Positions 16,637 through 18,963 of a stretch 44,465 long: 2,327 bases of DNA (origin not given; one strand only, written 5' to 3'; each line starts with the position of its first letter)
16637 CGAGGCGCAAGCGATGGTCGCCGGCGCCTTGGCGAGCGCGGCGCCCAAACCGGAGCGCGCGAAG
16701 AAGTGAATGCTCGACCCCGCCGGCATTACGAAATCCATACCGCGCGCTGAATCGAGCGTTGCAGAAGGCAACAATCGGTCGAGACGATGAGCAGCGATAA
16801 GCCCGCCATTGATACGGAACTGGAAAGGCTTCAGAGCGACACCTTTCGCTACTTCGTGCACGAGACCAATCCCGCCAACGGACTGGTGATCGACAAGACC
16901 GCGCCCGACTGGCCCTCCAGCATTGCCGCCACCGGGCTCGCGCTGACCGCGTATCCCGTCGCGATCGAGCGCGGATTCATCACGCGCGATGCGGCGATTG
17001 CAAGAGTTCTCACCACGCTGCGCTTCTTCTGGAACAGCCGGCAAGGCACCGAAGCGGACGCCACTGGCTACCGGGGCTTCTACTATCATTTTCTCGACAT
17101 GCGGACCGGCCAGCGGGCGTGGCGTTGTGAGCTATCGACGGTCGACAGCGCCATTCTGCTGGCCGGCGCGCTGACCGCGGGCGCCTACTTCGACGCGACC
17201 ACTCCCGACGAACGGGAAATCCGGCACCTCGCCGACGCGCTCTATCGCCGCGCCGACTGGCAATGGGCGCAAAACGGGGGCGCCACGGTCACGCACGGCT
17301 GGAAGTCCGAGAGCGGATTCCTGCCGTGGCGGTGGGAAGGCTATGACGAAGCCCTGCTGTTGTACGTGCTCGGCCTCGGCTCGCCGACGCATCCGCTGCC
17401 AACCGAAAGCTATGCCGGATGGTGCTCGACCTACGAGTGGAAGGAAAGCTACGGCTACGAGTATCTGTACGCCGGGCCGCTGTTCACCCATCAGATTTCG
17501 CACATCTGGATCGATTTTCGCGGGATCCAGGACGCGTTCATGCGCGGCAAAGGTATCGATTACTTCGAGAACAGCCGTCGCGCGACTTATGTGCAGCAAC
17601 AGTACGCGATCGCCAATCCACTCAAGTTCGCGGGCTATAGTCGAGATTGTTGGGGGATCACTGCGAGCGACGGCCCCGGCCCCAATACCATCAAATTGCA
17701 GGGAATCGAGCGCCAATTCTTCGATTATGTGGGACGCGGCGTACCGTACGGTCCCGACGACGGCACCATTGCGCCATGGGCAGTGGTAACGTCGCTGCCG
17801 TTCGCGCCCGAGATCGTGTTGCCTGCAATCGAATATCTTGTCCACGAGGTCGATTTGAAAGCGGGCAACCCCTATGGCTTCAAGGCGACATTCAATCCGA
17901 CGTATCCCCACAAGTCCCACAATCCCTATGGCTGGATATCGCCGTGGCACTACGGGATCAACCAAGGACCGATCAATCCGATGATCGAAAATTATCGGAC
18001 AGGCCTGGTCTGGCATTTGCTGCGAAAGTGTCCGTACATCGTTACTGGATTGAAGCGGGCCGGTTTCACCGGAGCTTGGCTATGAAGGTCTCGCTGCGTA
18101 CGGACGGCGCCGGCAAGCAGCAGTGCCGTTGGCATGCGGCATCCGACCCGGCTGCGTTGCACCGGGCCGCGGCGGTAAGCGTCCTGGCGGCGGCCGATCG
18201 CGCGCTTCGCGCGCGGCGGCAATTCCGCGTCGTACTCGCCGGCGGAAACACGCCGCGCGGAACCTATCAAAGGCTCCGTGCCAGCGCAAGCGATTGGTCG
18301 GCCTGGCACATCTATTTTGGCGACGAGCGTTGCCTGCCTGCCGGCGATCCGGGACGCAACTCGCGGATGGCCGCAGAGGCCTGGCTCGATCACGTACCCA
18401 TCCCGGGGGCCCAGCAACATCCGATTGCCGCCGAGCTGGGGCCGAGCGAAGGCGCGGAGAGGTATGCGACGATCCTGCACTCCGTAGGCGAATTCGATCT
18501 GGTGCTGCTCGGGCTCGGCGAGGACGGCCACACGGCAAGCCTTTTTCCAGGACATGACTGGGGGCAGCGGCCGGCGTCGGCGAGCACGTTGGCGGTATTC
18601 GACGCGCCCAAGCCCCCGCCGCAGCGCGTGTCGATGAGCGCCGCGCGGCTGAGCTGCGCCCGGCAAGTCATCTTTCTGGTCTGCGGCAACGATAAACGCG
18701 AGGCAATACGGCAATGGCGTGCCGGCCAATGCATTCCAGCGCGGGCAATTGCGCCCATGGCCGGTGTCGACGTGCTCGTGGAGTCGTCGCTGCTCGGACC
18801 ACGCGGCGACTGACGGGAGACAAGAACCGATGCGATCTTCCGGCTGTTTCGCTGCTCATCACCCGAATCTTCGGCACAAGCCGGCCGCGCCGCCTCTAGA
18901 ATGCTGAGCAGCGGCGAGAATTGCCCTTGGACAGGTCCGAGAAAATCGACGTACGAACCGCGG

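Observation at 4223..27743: Roughly 23.5 kb co-directional array interleaving beta-1,2-glucan synthesis and breakdown enzymes with a complete oxidative pentose-phosphate set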

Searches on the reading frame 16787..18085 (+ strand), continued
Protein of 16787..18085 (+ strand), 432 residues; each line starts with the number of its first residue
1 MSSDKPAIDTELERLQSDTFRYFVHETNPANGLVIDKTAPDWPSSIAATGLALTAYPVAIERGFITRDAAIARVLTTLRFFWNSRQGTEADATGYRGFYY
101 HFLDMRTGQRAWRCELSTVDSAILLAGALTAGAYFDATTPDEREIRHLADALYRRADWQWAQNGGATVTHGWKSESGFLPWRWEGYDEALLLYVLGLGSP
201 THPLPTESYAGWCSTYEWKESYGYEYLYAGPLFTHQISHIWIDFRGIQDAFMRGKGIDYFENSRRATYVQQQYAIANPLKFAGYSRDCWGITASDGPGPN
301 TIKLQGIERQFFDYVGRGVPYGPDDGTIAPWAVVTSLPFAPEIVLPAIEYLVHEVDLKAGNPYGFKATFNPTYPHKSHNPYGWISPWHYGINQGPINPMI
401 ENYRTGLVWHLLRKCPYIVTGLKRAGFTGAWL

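Call 73: search_dna_similar(query=window:16787-18085:+, collection=plasmids, mode=protein, max_evalue=1e-50, max_rows=30)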
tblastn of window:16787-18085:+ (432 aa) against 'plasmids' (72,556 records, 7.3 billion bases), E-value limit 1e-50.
Records with a match: 55; places in all: 56; records where one place covers at least 80% of the query: 54.
Best place of each record, by identity: 60-80% 12; <60% 43.
By first word of the organism name: Sinorhizobium 23; Rhizobium 7; Ensifer 4; Mesorhizobium 3; Pararhizobium 3; Shinella 3; Criblamydia 1; Variovorax 1; Methylophaga 1; Polaromonas 1; and 8 more.
By predicted mobility (MOB-suite, as given by PLSDB): non-mobilizable 33; conjugative 20; mobilizable 2.
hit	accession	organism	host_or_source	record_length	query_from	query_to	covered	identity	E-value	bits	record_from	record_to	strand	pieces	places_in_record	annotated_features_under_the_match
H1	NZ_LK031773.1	Criblamydia sequanensis CRIB-18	-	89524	1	432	100%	72.7%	0e+0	656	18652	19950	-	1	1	glucoamylase family protein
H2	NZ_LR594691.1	Variovorax sp. WDL1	linuron-contaminated soil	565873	1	432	100%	70.7%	0e+0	635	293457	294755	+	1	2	glucoamylase family protein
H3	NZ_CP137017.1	Sinorhizobium fredii GR64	Phaseolus vulgaris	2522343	11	432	98%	72.1%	0e+0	621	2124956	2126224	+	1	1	record has no annotation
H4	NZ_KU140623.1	Sinorhizobium sp. M14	microbial mats from Zloty Stok gold mine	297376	7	432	99%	69.6%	0e+0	607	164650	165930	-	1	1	glucoamylase family protein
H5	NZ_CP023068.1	Sinorhizobium sojae CCBAU 05684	G.max,nodule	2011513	10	432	98%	69.1%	0e+0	618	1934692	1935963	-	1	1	record has no annotation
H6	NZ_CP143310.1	Methylophaga thalassica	cell culture,A deep sea sediment sample ...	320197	6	432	99%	64.9%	5e-179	561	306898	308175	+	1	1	glucoamylase family protein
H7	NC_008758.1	Polaromonas naphthalenivorans CJ2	-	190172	9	432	98%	63.6%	8e-175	549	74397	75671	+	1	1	glucoamylase family protein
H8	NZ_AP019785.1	Methylomagnum ishizawai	-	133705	9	432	98%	63.2%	2e-167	528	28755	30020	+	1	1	glucoamylase family protein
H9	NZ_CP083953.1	Mesorhizobium sp. B2-1-8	cell culture,soil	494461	6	432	99%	60.9%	4e-172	541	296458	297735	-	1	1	glucoamylase family protein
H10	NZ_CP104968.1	Phyllobacterium sp. A18/5-2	Vicia costata,cell culture,root nodule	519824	8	427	97%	61.7%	1e-164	520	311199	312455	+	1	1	none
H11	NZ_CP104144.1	Rhizobium sullae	Sulla coronaria,cell culture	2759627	4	432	99%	59.4%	2e-166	525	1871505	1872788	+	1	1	record has no annotation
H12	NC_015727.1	Cupriavidus necator N-1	soil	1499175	12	432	97%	60.6%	3e-167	527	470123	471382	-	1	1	record has no annotation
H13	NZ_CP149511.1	Pararhizobium sp. A13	Aeschynomene indica,cell ...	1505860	9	432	98%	59.2%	6e-158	501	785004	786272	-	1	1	none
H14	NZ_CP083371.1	Ensifer canadensis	Melilotus albus,Cell Culture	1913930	9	432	98%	58.6%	1e-153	488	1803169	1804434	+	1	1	none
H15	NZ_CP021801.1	Sinorhizobium meliloti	Medicago sativa,Single Cell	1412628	9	432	98%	58.5%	5e-155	492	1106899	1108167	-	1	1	none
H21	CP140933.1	Sinorhizobium meliloti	Medicago lupulina,whole organism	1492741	9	432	98%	58.5%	2e-154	491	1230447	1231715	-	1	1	glucoamylase family protein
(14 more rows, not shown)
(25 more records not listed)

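Call 74: get_annotated_region(hit=H21, flank=12000)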
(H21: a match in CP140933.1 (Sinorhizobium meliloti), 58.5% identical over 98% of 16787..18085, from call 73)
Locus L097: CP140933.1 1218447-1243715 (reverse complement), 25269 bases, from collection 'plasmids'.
description: Sinorhizobium meliloti strain ml28 plasmid pSymA, complete sequence
organism: Sinorhizobium meliloti (NCBI taxid 382)
taxonomy: Bacteria; Pseudomonadota; Alphaproteobacteria; Hyphomicrobiales; Rhizobiaceae; Sinorhizobium; Sinorhizobium meliloti
host: -; source: Medicago lupulina,whole organism; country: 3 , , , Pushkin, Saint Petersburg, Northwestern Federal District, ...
typing (MOB-suite, as given by PLSDB): conjugative; relaxase MOBQ; mating-pair formation MPF_T
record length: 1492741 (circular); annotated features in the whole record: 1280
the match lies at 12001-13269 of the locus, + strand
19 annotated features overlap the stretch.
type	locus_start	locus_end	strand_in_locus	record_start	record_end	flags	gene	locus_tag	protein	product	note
CDS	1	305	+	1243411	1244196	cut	fabI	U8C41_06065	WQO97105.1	enoyl-ACP reductase FabI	-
CDS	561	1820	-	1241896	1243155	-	-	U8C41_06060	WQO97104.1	threonine/serine exporter family protein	-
CDS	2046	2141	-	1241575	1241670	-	-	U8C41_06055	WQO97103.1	hypothetical protein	-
CDS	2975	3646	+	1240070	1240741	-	-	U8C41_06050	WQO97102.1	CBS domain-containing protein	-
CDS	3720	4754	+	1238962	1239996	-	adhP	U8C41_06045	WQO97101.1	alcohol dehydrogenase AdhP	-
CDS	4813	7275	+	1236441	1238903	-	-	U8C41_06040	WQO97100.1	phosphoketolase family protein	-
CDS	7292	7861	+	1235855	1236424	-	-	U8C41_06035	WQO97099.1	histidine phosphatase family protein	-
CDS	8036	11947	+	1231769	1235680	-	-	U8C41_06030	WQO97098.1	glycosyl transferase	-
CDS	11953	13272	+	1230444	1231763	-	-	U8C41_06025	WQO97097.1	glucoamylase family protein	-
CDS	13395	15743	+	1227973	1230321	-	eutB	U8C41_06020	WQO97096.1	ethanolamine ammonia-lyase subunit EutB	-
CDS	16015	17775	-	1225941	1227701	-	-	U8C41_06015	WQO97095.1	hypothetical protein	-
CDS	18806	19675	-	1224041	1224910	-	-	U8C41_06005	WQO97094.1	SDR family NAD(P)-dependent oxidoreductase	-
CDS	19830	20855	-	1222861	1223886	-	-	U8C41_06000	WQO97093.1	zinc-binding dehydrogenase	-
CDS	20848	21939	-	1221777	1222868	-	-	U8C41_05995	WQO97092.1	Gfo/Idh/MocA family oxidoreductase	-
CDS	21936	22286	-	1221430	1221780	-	-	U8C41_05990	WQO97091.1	nuclear transport factor 2 family protein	-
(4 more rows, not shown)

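Call 75: get_annotated_region(hit=H2, flank=15000)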
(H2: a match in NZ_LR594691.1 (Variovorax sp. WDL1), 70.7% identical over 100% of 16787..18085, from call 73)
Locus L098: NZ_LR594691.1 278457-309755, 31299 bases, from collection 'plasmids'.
description: Variovorax sp. WDL1 plasmid 3
organism: Variovorax sp. WDL1 (NCBI taxid 207745)
taxonomy: Bacteria; Pseudomonadota; Betaproteobacteria; Burkholderiales; Comamonadaceae; Variovorax; Variovorax sp. WDL1
host: -; source: linuron-contaminated soil; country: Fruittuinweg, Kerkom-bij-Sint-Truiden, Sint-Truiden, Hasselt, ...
typing (MOB-suite, as given by PLSDB): mobilizable; relaxase MOBP,MOBP
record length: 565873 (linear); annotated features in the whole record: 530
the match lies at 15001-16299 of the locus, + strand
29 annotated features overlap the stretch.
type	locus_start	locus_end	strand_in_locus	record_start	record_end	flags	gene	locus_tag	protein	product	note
CDS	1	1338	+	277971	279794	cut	-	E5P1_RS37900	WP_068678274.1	glycoside hydrolase family 15 protein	-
CDS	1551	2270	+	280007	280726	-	-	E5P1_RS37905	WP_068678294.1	HAD family hydrolase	-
CDS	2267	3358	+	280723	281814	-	tal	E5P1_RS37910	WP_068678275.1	transaldolase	GO:0006098 - pentose-phosphate shunt [Evidence IEA]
CDS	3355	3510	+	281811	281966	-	-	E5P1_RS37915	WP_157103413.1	hypothetical protein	-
CDS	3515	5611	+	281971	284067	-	tkt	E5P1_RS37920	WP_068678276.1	transketolase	GO:0006098 - pentose-phosphate shunt [Evidence IEA]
CDS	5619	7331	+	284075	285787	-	pgm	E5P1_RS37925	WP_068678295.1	phosphoglucomutase (alpha-D-glucose-1,6-bisphosphate-dependent)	GO:0005975 - carbohydrate metabolic process [Evidence IEA]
CDS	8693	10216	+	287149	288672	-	-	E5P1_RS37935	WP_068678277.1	mercuric reductase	-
CDS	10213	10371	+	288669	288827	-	-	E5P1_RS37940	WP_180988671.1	hypothetical protein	-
CDS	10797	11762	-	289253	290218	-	-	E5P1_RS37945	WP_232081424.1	acetate/propionate family kinase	GO:0006083 - acetate metabolic process [Evidence IEA]; GO:0006113 - fermentation [Evidence IEA]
CDS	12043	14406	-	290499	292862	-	-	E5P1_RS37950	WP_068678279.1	phosphoketolase family protein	-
CDS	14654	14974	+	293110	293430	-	-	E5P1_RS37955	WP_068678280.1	universal stress protein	-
CDS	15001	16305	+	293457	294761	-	-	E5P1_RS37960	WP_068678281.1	glucoamylase family protein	-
CDS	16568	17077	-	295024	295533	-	-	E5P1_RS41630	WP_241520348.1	hypothetical protein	-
CDS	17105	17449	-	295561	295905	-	-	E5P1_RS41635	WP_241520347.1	helix-turn-helix domain-containing protein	GO:0006355 - regulation of DNA-templated transcription [Evidence IEA]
CDS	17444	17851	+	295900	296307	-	-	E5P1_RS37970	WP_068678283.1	VOC family protein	-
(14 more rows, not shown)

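Call 81: get_annotated_region(hit=H1, flank=12000)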
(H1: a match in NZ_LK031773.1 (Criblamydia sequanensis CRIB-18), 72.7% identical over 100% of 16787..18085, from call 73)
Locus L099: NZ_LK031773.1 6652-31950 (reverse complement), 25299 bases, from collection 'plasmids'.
description: Criblamydia sequanensis CRIB-18 plasmid 1, complete sequence
organism: Criblamydia sequanensis CRIB-18 (NCBI taxid 1437425)
taxonomy: Bacteria; Chlamydiota; Chlamydiia; Parachlamydiales; Criblamydiaceae; Criblamydia; Criblamydia sequanensis; Criblamydia sequanensis CRIB-18
host: -; source: -; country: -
typing (MOB-suite, as given by PLSDB): non-mobilizable; replicon rep_cluster_1624
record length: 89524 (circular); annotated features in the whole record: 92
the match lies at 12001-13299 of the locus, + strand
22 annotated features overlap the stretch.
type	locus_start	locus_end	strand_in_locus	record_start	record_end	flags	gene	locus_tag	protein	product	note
CDS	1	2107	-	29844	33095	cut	-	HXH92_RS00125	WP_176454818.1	CusA/CzcA family heavy metal efflux RND transporter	-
CDS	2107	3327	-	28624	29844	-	-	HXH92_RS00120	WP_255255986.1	efflux RND transporter periplasmic adaptor subunit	GO:0006810 - transport [Evidence IEA]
CDS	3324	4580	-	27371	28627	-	-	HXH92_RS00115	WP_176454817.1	TolC family protein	GO:0055085 - transmembrane transport [Evidence IEA]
CDS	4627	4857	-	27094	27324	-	-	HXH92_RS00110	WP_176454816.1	hypothetical protein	-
CDS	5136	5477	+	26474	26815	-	-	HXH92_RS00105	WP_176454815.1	DUF1064 domain-containing protein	-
CDS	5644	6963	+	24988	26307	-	-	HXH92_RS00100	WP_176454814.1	DNA modification methylase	-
CDS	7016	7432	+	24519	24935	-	-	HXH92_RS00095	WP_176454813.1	hypothetical protein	-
CDS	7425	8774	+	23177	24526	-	terL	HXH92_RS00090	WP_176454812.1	phage terminase large subunit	-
CDS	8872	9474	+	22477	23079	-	-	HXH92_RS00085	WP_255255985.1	type IV toxin-antitoxin system AbiEi family antitoxin domain-containing protein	-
CDS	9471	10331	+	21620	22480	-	-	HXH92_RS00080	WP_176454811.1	nucleotidyl transferase AbiEii/AbiGii toxin family protein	-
CDS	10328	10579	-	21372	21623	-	-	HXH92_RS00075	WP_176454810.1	hypothetical protein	-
CDS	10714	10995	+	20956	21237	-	-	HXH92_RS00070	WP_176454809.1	hypothetical protein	-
CDS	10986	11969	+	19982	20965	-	-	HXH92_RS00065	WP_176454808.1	site-specific integrase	GO:0015074 - DNA integration [Evidence IEA]; GO:0006310 - DNA recombination [Evidence IEA]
CDS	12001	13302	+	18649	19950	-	-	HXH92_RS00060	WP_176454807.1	glucoamylase family protein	-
CDS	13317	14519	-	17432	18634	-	-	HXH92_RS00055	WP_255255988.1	acetate/propionate family kinase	GO:0006083 - acetate metabolic process [Evidence IEA]; GO:0006113 - fermentation [Evidence IEA]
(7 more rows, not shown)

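Call 82: get_annotated_region(hit=H7, flank=12000)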
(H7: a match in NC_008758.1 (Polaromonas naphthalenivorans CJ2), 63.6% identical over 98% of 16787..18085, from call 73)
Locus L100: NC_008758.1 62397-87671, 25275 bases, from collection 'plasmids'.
description: Polaromonas naphthalenivorans CJ2 plasmid pPNAP02, complete sequence
organism: Polaromonas naphthalenivorans CJ2 (NCBI taxid 365044)
taxonomy: Bacteria; Pseudomonadota; Betaproteobacteria; Burkholderiales; Comamonadaceae; Polaromonas; Polaromonas naphthalenivorans; Polaromonas naphthalenivorans CJ2
host: -; source: -; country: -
typing (MOB-suite, as given by PLSDB): non-mobilizable; replicon rep_cluster_1495
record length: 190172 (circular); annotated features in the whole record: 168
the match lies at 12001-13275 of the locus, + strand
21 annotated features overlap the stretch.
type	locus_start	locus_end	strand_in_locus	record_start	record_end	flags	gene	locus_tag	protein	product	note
CDS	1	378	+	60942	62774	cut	-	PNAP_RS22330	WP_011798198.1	N-acetylglutaminylglutamine amidotransferase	-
CDS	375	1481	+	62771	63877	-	tal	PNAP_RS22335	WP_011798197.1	transaldolase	GO:0006098 - pentose-phosphate shunt [Evidence IEA]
CDS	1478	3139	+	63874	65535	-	pgm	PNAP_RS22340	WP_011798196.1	phosphoglucomutase (alpha-D-glucose-1,6-bisphosphate-dependent)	GO:0005975 - carbohydrate metabolic process [Evidence IEA]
CDS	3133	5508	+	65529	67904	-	-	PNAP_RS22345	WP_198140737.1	phosphoketolase family protein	-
CDS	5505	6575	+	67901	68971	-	-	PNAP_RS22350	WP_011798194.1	acetate kinase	-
CDS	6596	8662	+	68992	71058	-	tkt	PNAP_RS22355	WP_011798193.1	transketolase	GO:0006098 - pentose-phosphate shunt [Evidence IEA]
CDS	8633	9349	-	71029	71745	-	-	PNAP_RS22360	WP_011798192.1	HAD family hydrolase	-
CDS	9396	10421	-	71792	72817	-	gnd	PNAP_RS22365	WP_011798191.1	phosphogluconate dehydrogenase (NAD(+)-dependent, decarboxylating)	GO:0006098 - pentose-phosphate shunt [Evidence IEA]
CDS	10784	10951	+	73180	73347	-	-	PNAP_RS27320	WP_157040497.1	hypothetical protein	-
CDS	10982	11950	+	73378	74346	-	-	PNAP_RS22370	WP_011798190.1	2-deoxy-5-keto-D-gluconate 6-phosphate aldolase domain-containing protein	-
CDS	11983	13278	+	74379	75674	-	-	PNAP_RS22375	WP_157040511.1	glucoamylase family protein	-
CDS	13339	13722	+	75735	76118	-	-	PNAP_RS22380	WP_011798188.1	hypothetical protein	-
CDS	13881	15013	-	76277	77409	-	-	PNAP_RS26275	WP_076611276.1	IS630-like element ISPna1 family transposase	GO:0006313 - DNA transposition [Evidence IEA]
CDS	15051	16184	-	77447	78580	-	-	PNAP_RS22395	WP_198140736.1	phospholipase D-like domain-containing protein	-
CDS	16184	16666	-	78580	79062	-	-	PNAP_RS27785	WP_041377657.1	hypothetical protein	-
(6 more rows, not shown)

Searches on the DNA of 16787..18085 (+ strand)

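Call 76: search_dna_similar(query=L097:4813-13272:+, collection=plasmids, mode=near, max_rows=60)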
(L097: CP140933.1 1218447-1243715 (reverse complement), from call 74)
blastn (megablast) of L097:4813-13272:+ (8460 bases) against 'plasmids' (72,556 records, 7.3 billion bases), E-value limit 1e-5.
Records with a match: 48; places in all: 49; records where one place covers at least 80% of the query: 16.
Best place of each record, by identity: >=99% 16; 80-90% 11; 60-80% 21.
By first word of the organism name: Sinorhizobium 21; Rhizobium 6; Ensifer 4; Agrobacterium 4; Variovorax 3; Shinella 3; Pararhizobium 1; Ancylobacter 1; Nitrobacter 1; Frondihabitans 1; and 3 more.
By predicted mobility (MOB-suite, as given by PLSDB): conjugative 24; non-mobilizable 24.
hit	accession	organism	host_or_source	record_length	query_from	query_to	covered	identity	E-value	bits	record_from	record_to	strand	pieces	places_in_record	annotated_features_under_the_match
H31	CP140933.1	Sinorhizobium meliloti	Medicago lupulina,whole organism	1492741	1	8460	100%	100.0%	0e+0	15623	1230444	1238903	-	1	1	glycosyl transferase | phosphoketolase family protein | glucoamylase family protein | histidine phosphatase family protein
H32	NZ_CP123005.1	Sinorhizobium meliloti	Medicago sativa,cell culture,nodules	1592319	1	8460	100%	100.0%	0e+0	15612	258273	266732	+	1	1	none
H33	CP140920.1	Sinorhizobium meliloti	Medicago lupulina,whole organism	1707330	1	8460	100%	99.9%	0e+0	15590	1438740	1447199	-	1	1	glycosyl transferase | phosphoketolase family protein | glucoamylase family protein | histidine phosphatase family protein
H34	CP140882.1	Sinorhizobium meliloti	Medicago lupulina,whole organism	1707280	1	8460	100%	99.9%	0e+0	15590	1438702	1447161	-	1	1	glycosyl transferase | phosphoketolase family protein | glucoamylase family protein | histidine phosphatase family protein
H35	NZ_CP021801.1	Sinorhizobium meliloti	Medicago sativa,Single Cell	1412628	1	8460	100%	99.9%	0e+0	15572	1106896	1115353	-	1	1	none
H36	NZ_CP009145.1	Sinorhizobium meliloti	Medicago orbicularis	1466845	1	8460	100%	99.9%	0e+0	15562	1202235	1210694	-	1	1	none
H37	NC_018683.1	Sinorhizobium meliloti Rm41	-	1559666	1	8460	100%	99.9%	0e+0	15560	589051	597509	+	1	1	none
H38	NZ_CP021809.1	Sinorhizobium meliloti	Medicago sativa,Single Cell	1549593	1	8460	100%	99.9%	0e+0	15560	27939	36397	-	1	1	none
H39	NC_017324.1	Sinorhizobium meliloti BL225C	-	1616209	1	8460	100%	99.9%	0e+0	15557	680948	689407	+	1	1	none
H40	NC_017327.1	Sinorhizobium meliloti SM11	-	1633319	1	8460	100%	99.9%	0e+0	15557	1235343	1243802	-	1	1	none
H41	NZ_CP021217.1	Sinorhizobium meliloti RU11/001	-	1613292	1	8460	100%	99.9%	0e+0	15557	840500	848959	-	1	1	none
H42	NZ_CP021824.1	Sinorhizobium meliloti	Medicago truncatula,Single Cell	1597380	1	8460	100%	99.8%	0e+0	15546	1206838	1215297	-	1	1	none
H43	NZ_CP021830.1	Sinorhizobium meliloti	Medicago truncatula,Single Cell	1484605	1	8460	100%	99.8%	0e+0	15546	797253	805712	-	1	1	record has no annotation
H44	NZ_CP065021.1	Sinorhizobium meliloti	Medicago sativa subsp. varia (Martyn) ...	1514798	1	8460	100%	99.8%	0e+0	15546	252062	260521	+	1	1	none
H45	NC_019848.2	Sinorhizobium meliloti GR4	-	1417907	1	8460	100%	99.8%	0e+0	15512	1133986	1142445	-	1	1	record has no annotation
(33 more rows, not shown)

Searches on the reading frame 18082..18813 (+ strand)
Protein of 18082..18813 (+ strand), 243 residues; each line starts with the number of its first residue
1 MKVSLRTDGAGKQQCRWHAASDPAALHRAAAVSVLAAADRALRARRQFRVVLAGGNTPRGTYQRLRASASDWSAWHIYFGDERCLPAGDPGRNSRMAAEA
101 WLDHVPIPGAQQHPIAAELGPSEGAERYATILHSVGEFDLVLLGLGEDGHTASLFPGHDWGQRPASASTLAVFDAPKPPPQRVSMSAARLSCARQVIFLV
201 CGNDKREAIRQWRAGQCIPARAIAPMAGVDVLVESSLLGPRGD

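Call 3: search_protein_families(library=pfam, proteins=[window:18082-18813:+])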
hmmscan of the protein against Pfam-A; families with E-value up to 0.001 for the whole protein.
window:18082-18813:+ (243 aa): 1 family
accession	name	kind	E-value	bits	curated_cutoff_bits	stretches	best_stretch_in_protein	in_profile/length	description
PF01182.26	Glucosamine_iso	-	5.8e-65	219.7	27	1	22-227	2-220/225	Glucosamine-6-phosphate isomerases/6-phosphogluconolactonase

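Call 29: search_protein_families(library=ncbifam, proteins=[window:18082-18813:+])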
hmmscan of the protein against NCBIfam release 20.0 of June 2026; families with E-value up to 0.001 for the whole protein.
window:18082-18813:+ (243 aa): 7 families
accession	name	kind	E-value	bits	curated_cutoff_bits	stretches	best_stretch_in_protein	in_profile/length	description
TIGR01198.1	pgl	equivalog_domain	5.9e-51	173.3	124.45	1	24-214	6-203/234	6-phosphogluconolactonase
NF009022.0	PRK12358.1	equivalog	5.1e-08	32.7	247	1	42-211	24-204/239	glucosamine-6-phosphate deaminase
TIGR00502.1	nagB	equivalog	9.7e-08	31.6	236.9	1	44-212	31-215/259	glucosamine-6-phosphate deaminase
NF007291.0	PRK09762.1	equivalog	6.2e-07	29.2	271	1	24-216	13-213/236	galactosamine-6-phosphate isomerase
NF001684.0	PRK00443.1-4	subfamily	9.2e-07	28.6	326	1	38-217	20-214/260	glucosamine-6-phosphate deaminase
NF001682.0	PRK00443.1-1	equivalog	2.6e-06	27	528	1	44-216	26-206/262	glucosamine-6-phosphate deaminase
NF002557.0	PRK02122.1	subfamily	1.6e-05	23.2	384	1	40-212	54-243/653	glucosamine-6-phosphate deaminase-like protein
